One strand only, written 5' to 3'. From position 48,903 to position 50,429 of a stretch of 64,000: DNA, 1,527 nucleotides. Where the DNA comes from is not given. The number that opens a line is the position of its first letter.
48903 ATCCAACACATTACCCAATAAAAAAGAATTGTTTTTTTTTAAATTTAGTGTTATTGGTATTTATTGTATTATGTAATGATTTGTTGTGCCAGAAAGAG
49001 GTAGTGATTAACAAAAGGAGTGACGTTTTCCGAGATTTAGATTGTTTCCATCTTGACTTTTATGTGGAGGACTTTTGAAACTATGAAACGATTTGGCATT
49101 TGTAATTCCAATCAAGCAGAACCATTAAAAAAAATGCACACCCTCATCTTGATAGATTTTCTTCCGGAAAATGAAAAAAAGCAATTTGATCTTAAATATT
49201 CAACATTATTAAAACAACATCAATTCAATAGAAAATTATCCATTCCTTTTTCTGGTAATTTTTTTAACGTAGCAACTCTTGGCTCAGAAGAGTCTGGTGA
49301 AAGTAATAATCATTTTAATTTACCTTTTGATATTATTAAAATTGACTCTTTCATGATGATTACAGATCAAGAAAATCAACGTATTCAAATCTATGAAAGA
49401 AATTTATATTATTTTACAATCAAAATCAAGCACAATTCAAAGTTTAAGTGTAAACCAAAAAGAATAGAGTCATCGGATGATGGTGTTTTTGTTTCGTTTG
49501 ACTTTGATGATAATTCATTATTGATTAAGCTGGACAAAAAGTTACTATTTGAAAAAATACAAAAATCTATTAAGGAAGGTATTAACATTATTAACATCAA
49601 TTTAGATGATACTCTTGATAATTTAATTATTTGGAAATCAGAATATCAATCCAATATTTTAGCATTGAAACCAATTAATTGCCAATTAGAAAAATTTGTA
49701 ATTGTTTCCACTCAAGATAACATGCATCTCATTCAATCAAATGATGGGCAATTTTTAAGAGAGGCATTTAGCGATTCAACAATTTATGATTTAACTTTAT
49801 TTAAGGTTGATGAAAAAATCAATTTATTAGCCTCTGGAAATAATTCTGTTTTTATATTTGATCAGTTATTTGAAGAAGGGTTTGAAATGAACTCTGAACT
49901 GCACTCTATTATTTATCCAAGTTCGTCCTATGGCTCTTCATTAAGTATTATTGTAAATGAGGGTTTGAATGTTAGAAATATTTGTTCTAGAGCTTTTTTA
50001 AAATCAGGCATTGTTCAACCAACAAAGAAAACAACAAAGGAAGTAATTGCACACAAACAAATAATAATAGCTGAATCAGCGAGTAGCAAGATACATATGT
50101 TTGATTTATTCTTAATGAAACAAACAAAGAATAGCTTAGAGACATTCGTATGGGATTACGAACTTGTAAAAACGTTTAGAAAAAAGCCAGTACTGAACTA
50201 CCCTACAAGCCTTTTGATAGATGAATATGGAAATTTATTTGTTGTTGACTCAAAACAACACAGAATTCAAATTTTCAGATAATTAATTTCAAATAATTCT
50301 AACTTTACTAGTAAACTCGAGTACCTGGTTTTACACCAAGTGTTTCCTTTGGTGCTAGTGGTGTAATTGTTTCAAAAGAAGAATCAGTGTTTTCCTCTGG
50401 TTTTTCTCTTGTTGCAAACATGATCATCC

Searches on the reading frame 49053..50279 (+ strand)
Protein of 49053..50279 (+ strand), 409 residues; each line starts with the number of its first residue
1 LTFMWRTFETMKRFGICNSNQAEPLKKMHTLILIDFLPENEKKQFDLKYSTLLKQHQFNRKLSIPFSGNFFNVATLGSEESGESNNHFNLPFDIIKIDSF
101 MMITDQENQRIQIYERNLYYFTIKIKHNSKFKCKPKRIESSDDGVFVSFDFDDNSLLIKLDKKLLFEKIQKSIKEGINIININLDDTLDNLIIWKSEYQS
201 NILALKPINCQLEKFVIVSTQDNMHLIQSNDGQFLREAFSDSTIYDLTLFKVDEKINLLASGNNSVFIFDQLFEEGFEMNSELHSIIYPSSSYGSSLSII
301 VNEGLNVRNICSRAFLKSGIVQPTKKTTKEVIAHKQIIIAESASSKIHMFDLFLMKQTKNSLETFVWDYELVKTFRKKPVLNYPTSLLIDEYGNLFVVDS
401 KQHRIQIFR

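Call 22: search_protein_families(library=pfam, proteins=[window:49053-50279:+], max_evalue=0.01)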
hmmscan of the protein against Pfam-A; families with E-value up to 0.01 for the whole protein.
window:49053-50279:+ (409 aa): 1 family
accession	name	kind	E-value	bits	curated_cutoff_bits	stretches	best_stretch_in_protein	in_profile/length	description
PF01436.27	NHL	-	2.1e-05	24.7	20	0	381-408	1-28/28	NHL repeat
